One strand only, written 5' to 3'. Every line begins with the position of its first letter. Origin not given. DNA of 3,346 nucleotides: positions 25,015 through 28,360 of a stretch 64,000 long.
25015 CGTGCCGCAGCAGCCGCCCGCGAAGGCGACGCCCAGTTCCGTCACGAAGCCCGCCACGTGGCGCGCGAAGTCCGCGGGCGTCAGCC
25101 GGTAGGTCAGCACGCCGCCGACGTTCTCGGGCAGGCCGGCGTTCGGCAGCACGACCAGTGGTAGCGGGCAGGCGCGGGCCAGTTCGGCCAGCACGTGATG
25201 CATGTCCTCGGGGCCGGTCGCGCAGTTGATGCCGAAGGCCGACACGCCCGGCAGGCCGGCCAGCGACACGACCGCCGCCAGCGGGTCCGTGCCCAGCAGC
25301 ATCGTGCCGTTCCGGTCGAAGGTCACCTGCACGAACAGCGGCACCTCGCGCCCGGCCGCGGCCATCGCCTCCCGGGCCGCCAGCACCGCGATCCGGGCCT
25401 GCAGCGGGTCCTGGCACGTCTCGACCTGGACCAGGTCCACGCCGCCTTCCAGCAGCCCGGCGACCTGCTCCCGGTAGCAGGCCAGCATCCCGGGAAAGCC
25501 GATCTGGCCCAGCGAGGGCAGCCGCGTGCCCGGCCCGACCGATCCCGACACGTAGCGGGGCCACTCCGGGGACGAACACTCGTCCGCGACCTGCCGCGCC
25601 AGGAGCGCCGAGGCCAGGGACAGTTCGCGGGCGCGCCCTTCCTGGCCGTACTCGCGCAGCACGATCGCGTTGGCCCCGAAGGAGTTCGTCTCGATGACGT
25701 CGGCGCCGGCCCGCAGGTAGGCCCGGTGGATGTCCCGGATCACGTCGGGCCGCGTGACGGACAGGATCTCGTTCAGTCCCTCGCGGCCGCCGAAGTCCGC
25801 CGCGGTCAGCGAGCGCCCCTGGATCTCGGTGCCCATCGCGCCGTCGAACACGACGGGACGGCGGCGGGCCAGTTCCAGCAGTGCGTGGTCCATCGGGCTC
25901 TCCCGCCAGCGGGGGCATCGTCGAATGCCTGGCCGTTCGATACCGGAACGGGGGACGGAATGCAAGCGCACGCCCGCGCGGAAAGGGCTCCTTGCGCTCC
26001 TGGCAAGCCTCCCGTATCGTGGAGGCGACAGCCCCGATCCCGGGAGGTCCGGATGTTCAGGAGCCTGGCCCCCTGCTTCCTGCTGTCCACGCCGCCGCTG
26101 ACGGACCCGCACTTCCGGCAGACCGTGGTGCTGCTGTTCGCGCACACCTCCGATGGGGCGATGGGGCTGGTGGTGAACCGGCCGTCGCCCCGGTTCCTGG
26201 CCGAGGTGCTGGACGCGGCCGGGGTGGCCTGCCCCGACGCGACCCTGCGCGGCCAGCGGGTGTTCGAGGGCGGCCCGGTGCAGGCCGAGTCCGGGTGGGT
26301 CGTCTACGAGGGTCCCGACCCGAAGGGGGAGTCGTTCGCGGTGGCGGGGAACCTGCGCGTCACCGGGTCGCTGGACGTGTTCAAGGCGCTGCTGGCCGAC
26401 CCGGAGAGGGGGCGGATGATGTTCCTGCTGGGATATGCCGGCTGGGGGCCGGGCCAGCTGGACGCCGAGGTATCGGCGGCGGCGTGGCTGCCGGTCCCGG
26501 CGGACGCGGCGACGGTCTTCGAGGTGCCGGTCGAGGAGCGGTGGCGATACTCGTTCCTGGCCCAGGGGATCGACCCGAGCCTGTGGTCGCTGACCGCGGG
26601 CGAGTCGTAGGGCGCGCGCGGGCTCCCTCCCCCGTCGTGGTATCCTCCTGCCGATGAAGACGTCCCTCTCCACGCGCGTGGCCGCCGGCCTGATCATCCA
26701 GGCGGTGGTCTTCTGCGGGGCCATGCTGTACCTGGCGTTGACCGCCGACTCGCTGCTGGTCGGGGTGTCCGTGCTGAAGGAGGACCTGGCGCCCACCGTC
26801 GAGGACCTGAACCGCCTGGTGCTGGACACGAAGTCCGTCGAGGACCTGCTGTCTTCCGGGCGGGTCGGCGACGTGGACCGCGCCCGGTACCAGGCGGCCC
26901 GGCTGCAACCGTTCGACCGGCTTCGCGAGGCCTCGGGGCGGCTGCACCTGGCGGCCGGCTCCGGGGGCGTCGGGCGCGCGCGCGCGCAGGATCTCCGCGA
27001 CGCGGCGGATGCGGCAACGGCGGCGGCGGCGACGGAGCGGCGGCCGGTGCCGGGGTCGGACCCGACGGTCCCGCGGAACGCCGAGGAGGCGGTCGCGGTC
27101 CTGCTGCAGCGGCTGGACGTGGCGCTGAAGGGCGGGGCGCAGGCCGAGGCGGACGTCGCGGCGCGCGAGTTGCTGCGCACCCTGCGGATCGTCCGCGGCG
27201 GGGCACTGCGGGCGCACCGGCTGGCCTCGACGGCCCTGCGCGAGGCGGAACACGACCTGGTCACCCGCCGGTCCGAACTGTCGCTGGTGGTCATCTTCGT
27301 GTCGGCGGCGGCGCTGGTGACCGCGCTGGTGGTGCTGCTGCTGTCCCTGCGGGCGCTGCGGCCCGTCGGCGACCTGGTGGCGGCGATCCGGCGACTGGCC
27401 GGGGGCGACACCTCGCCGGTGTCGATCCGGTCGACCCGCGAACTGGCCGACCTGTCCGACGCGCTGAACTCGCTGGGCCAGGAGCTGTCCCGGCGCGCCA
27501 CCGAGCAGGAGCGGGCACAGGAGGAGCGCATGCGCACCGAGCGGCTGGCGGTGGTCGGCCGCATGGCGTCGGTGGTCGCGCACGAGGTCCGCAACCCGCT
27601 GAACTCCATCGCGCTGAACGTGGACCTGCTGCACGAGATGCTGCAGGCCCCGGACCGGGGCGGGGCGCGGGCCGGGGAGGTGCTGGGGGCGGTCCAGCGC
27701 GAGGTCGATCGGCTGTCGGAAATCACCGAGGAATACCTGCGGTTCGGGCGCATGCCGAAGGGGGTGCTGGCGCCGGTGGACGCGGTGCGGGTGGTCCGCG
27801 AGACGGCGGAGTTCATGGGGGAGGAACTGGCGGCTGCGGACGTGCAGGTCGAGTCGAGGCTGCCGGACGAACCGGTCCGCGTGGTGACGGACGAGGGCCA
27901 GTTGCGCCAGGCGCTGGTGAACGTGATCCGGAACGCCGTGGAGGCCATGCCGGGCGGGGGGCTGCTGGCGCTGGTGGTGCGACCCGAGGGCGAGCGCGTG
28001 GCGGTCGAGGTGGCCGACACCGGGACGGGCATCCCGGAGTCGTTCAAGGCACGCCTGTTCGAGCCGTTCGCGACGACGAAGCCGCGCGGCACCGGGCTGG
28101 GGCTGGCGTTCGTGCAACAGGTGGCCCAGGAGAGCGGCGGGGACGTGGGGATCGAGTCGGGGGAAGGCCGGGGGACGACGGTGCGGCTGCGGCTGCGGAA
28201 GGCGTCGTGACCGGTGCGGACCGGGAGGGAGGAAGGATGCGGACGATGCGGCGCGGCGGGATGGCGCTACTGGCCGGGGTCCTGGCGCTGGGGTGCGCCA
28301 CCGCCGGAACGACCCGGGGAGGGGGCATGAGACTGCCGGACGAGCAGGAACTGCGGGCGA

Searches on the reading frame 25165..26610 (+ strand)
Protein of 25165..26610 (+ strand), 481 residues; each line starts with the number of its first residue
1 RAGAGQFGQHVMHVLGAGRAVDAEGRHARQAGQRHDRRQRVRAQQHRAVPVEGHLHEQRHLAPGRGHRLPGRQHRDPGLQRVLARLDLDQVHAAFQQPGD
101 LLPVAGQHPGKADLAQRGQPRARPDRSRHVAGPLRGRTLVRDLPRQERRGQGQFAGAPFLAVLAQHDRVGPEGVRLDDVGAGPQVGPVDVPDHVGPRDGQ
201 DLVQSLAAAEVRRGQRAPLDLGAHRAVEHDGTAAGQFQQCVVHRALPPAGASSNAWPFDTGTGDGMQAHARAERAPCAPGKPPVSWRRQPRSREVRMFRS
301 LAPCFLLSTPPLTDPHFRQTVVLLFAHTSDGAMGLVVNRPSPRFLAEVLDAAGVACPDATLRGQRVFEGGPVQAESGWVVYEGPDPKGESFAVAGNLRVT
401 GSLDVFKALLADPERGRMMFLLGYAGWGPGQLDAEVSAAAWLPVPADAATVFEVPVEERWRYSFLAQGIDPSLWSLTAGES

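Call 66: search_protein_families(library=pfam, proteins=[window:25165-26610:+], max_evalue=0.0001)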
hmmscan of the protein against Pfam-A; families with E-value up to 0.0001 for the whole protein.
window:25165-26610:+ (481 aa): 1 family
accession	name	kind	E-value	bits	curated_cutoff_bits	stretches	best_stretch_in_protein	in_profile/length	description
PF02622.21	DUF179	-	3.9e-38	131.3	27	1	310-463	1-152/157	AlgH-like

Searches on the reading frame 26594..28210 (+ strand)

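Call 66: search_protein_families(library=pfam, proteins=[window:26594-28210:+], max_evalue=0.0001)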
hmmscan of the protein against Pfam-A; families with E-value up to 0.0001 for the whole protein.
window:26594-28210:+ (538 aa): 4 families
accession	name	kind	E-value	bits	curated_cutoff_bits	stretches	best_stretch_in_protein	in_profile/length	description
PF02518.31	HATPase_c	-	1.5e-23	83.8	26.4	1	433-536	2-109/111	Histidine kinase-, DNA gyrase B-, and HSP90-like ATPase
PF00512.31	HisKA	-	1.2e-11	44.9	26.9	1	322-388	3-64/66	His Kinase A (phospho-acceptor) domain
PF00672.30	HAMP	-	2.5e-07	31.3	25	1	249-299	1-52/53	HAMP domain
PF13581.12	HATPase_c_2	-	1.8e-05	25.2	27.4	1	440-533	39-126/127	Histidine kinase-like ATPase domain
